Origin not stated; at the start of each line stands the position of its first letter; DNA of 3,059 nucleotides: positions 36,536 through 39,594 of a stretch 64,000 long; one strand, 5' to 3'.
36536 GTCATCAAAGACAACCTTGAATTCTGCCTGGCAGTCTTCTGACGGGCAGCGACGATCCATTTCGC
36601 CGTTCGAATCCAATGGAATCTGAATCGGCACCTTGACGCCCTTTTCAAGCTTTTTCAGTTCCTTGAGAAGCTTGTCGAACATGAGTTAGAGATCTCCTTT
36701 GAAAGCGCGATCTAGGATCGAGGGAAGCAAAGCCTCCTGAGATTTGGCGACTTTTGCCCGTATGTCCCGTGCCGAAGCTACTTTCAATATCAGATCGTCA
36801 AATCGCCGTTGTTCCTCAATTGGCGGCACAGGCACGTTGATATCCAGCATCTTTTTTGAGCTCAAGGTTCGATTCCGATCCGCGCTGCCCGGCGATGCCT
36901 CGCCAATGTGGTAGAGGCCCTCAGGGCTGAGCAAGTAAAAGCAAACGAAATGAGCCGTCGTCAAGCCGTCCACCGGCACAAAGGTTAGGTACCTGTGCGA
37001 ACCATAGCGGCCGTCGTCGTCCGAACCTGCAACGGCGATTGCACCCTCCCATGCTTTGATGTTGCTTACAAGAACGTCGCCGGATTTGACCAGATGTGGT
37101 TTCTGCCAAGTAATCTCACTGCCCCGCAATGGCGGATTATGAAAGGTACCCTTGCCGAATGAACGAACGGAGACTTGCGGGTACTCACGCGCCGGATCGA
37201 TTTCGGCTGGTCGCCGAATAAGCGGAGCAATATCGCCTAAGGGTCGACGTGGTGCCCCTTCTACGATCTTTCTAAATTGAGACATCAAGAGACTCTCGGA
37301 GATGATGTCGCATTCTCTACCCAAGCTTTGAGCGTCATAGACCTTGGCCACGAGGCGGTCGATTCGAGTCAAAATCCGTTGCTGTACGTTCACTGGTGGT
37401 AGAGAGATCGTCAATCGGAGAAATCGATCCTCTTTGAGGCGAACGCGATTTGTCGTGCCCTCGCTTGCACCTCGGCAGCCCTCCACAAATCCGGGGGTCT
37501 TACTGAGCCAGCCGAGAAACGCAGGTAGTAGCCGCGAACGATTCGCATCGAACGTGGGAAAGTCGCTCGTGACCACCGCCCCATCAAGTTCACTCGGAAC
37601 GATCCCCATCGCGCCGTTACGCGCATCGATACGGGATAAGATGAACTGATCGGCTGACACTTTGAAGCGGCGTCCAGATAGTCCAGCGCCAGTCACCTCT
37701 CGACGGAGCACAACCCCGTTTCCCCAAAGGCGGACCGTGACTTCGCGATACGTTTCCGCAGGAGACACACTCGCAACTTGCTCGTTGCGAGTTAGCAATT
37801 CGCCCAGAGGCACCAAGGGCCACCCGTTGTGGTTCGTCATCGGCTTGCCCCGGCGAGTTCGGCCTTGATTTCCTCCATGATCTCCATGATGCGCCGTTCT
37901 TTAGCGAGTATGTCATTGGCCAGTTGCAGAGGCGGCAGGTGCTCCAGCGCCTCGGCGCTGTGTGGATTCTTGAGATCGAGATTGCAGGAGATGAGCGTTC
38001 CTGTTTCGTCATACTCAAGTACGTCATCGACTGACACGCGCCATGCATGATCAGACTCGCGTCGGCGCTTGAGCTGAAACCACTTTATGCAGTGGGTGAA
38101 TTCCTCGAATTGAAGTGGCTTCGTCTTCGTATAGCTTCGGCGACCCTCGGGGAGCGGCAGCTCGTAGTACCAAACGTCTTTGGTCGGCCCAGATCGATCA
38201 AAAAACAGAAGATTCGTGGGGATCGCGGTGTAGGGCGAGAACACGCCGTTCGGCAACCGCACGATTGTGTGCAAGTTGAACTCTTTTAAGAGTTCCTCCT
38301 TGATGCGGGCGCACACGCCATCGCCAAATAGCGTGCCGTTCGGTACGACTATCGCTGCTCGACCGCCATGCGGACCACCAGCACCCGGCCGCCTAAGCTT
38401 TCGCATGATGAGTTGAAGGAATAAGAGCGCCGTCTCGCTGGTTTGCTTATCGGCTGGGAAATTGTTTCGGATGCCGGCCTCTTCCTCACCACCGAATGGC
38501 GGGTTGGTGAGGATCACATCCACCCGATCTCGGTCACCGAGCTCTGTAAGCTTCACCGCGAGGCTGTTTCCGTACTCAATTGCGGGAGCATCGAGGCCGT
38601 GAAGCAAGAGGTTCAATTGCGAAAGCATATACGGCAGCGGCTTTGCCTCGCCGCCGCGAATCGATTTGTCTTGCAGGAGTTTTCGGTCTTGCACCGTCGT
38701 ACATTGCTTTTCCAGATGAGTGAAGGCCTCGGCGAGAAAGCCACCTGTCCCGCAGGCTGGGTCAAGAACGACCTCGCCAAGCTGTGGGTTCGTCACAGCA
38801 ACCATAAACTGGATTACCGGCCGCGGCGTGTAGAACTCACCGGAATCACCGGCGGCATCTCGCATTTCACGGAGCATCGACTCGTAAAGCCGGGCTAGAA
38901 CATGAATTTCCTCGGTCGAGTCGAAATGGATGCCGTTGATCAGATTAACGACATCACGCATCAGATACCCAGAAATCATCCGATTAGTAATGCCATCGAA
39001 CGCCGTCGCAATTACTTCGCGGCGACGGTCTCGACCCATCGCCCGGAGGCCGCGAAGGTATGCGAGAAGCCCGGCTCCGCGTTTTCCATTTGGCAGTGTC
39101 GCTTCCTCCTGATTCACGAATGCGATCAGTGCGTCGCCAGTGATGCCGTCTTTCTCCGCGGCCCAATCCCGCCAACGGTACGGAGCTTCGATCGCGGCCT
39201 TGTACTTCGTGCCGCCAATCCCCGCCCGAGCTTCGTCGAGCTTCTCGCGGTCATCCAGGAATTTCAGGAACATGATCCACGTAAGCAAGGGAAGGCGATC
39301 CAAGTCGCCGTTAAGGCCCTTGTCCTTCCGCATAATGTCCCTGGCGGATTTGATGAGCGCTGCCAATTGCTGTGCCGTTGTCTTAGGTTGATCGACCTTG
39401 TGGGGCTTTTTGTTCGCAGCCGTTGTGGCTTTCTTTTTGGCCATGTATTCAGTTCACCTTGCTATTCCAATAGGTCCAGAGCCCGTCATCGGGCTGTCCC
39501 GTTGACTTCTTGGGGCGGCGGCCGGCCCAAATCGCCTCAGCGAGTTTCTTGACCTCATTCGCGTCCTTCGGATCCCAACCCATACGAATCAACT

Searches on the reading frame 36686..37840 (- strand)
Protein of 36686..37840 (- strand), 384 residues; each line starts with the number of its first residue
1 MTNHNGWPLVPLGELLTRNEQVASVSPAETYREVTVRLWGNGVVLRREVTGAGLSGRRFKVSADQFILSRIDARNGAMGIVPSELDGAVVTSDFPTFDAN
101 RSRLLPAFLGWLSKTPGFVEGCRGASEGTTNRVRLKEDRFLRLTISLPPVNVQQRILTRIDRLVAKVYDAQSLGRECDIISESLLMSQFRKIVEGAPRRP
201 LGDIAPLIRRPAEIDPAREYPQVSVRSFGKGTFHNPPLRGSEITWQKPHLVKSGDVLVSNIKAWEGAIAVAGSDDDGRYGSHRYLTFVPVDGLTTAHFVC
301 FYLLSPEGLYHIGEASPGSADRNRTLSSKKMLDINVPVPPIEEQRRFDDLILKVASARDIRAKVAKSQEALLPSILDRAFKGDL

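Call 68: search_protein_families(library=pfam, proteins=[window:36686-37840:-], max_evalue=0.0001)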
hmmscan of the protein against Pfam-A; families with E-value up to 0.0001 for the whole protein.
window:36686-37840:- (384 aa): 1 family
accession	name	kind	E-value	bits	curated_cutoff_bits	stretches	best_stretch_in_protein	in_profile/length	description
PF01420.25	Methylase_S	-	1.1e-05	26.1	22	0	130-165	119-154/168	Type I restriction modification DNA specificity domain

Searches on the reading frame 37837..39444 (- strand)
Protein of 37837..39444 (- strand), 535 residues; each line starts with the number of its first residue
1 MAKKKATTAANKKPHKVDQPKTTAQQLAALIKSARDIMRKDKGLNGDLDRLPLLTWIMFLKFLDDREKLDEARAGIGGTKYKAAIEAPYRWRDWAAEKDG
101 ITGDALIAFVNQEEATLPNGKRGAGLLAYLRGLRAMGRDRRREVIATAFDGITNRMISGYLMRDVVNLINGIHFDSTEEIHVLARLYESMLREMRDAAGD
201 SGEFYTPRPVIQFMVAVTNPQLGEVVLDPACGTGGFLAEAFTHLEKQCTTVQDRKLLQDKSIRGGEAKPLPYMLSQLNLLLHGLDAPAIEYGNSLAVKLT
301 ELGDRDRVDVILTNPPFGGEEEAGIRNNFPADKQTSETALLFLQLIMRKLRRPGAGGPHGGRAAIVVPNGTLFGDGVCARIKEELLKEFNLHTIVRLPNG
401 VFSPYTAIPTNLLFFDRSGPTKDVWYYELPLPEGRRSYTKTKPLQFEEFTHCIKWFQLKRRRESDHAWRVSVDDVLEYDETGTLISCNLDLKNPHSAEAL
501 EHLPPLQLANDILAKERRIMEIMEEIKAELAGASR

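Call 68: search_protein_families(library=pfam, proteins=[window:37837-39444:-], max_evalue=0.0001)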
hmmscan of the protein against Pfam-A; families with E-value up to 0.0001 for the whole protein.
window:37837-39444:- (535 aa): 3 families
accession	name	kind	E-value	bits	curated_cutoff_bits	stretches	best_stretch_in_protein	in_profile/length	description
PF02384.22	N6_Mtase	-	6.6e-60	203.5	20.4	1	180-480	3-295/311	N-6 DNA Methylase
PF01170.24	UPF0020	-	4.2e-08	33.5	22.3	1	214-318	20-132/197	RMKL-like, methyltransferase domain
PF12161.14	HsdM_N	-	5.7e-06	27.4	24.5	1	27-111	1-95/135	HsdM N-terminal domain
